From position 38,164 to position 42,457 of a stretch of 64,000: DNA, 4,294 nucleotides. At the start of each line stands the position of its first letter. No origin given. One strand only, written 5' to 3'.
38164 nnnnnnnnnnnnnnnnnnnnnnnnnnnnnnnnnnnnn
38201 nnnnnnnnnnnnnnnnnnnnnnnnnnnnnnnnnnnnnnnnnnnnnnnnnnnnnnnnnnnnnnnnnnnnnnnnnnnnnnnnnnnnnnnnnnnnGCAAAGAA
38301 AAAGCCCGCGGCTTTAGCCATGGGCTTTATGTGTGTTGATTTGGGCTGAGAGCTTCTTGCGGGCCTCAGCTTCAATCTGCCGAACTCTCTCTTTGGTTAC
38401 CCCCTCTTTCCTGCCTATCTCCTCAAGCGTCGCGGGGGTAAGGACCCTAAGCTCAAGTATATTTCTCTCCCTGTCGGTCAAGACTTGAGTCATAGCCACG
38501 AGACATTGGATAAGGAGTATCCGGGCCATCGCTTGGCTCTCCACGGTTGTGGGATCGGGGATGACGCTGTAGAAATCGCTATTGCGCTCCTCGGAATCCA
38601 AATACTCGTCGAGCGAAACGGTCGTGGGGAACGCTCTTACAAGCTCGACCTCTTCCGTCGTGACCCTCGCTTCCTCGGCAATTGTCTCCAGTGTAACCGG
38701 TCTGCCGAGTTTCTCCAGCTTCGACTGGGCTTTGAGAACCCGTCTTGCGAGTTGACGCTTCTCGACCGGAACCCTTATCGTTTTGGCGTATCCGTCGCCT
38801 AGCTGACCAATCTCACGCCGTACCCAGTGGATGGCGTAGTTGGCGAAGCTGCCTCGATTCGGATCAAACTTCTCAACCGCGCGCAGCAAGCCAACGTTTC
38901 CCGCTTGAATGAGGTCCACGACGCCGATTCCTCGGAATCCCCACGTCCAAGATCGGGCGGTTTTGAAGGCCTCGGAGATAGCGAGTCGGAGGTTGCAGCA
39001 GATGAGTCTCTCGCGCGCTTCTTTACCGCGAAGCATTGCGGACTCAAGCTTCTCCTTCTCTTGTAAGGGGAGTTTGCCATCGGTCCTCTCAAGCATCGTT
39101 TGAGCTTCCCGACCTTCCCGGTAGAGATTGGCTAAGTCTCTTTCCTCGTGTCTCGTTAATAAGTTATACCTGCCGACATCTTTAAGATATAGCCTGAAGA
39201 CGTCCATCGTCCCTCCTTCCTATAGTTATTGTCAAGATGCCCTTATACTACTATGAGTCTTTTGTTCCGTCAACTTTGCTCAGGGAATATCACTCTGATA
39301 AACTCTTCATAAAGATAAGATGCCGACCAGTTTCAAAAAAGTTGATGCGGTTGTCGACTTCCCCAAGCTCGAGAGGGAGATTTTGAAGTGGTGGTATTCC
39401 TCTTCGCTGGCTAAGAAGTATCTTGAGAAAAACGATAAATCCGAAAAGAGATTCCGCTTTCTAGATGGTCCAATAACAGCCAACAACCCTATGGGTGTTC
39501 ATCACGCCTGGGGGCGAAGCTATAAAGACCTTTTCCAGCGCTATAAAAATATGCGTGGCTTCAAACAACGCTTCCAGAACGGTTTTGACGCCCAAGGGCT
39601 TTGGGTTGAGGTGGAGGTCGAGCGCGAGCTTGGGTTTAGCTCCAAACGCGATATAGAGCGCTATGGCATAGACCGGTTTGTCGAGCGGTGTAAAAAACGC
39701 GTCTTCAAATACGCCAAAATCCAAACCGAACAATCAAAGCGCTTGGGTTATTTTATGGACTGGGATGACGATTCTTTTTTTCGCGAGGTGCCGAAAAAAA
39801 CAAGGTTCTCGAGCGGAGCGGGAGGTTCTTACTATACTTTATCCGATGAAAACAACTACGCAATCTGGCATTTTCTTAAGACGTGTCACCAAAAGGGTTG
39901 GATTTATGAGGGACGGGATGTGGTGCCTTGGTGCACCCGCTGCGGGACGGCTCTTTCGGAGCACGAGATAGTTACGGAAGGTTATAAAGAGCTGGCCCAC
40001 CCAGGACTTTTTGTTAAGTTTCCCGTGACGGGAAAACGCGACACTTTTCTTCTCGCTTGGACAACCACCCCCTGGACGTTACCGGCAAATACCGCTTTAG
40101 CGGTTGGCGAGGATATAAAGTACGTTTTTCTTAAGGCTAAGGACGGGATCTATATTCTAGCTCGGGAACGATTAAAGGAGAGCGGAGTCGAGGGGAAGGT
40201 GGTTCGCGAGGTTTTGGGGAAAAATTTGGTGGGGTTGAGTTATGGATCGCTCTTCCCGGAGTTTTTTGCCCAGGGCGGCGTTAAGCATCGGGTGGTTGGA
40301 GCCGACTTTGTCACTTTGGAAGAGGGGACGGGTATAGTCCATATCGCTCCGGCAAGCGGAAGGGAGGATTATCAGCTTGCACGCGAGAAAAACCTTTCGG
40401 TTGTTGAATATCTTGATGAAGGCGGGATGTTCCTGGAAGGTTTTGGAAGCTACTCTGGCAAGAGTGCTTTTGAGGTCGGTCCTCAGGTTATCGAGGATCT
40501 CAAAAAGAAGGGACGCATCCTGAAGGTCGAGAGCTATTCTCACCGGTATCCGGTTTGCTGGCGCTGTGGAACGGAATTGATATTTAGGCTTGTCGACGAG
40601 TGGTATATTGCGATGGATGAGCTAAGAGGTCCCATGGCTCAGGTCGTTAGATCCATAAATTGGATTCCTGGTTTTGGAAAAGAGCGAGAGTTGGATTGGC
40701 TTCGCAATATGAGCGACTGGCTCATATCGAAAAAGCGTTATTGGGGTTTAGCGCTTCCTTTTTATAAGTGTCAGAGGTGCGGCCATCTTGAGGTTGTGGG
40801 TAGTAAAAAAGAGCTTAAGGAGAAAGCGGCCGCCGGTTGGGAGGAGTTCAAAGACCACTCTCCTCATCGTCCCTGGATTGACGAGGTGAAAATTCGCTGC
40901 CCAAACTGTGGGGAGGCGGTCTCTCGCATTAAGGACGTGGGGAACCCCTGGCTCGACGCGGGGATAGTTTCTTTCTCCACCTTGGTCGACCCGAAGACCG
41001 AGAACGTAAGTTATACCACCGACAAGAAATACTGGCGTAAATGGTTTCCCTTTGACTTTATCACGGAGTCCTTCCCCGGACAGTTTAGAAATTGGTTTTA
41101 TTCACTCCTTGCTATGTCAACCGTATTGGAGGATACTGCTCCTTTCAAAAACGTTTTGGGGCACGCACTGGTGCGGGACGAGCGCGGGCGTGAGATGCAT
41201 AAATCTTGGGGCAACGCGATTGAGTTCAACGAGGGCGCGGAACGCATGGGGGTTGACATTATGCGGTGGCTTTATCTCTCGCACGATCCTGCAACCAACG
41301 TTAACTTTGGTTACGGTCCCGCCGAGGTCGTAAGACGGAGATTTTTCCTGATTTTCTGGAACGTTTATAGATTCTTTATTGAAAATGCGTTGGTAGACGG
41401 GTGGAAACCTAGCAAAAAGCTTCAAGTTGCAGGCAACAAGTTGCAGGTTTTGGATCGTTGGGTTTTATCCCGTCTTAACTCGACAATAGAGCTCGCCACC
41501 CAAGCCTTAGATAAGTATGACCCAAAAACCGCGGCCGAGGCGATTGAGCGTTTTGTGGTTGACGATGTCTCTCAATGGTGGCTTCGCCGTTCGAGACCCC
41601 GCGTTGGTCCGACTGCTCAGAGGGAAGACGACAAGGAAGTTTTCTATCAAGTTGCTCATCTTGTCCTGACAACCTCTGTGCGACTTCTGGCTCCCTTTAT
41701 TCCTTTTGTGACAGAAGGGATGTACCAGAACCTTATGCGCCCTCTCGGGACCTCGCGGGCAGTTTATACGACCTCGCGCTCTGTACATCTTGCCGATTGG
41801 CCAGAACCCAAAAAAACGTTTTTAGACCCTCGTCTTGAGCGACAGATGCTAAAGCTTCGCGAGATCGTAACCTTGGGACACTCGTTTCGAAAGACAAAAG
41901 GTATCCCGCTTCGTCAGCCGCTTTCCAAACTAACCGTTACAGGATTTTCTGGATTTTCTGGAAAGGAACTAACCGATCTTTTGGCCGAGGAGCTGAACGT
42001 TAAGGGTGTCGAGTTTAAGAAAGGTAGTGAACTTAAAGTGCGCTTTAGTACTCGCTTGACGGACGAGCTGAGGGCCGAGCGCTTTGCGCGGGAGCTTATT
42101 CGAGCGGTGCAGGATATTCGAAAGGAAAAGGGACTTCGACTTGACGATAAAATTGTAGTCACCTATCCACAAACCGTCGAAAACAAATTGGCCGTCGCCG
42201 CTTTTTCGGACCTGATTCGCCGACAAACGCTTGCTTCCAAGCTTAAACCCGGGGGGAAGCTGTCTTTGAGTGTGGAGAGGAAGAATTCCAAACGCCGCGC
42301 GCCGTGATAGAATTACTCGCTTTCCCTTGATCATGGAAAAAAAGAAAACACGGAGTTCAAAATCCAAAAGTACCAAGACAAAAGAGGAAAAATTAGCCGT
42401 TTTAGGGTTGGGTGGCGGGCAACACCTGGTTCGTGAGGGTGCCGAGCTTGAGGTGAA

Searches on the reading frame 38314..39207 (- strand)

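Call 17: search_protein_families(library=pfam, proteins=[window:38314-39207:-], max_evalue=0.001)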
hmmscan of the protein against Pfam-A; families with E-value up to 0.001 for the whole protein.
window:38314-39207:- (297 aa): 4 families
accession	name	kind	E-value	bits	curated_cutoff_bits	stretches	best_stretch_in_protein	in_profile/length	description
PF04545.22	Sigma70_r4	-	4.5e-15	55.4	24.1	1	241-286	3-48/50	Sigma-70, region 4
PF04542.20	Sigma70_r2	-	9.6e-11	41.8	24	1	97-133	24-61/71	Sigma-70 region 2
PF00140.25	Sigma70_r1_2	-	4.8e-10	39.7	22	1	2-35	1-34/34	Sigma-70 factor, region 1.2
PF04539.22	Sigma70_r3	-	5.6e-05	23.6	25.3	0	154-224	3-74/78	Sigma-70 region 3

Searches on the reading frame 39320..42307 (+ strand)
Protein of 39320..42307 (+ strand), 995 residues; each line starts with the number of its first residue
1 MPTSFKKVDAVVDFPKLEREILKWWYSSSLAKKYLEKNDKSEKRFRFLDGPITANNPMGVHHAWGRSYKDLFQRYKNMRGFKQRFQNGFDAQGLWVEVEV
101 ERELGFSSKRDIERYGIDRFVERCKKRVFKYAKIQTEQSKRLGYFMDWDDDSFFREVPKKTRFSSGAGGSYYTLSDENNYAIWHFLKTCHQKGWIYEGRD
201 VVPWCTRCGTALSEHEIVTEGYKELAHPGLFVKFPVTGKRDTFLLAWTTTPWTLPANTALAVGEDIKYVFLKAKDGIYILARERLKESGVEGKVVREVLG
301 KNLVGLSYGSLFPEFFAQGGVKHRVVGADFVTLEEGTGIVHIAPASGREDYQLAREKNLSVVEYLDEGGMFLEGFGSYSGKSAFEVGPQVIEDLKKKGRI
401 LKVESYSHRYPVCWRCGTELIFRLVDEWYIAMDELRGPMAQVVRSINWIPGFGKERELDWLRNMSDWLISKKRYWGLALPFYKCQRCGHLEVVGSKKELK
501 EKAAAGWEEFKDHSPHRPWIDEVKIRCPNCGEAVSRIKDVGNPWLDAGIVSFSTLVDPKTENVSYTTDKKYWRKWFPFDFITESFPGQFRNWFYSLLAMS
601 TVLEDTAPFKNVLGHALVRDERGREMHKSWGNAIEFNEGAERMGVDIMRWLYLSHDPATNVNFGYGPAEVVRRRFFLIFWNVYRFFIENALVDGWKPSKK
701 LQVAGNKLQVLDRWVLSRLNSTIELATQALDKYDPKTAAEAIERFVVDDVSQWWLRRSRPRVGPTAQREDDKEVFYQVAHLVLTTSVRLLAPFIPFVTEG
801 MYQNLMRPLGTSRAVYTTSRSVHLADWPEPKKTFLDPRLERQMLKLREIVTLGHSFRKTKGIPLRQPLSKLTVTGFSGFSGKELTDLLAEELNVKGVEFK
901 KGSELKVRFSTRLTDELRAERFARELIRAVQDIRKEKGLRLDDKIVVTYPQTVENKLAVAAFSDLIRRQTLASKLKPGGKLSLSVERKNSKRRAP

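Call 17: search_protein_families(library=pfam, proteins=[window:39320-42307:+], max_evalue=0.001)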
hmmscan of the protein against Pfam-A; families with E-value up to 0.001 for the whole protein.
window:39320-42307:+ (995 aa): 4 families
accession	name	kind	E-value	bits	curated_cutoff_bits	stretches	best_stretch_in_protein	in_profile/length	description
PF00133.28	tRNA-synt_1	-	6.8e-83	279.2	22.7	1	21-662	2-412/414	tRNA synthetases class I (I, L, M and V)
PF08264.19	Anticodon_1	-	1.7e-32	112.8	25.1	1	712-870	1-146/148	Anticodon-binding domain of tRNA ligase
PF19302.4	DUF5915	-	3.3e-17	63.1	27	1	886-978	81-173/195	Domain of unknown function (DUF5915)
PF09334.17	tRNA-synt_1g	-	4.4e-11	42.6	20.1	0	544-659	248-361/391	tRNA synthetases class I (M)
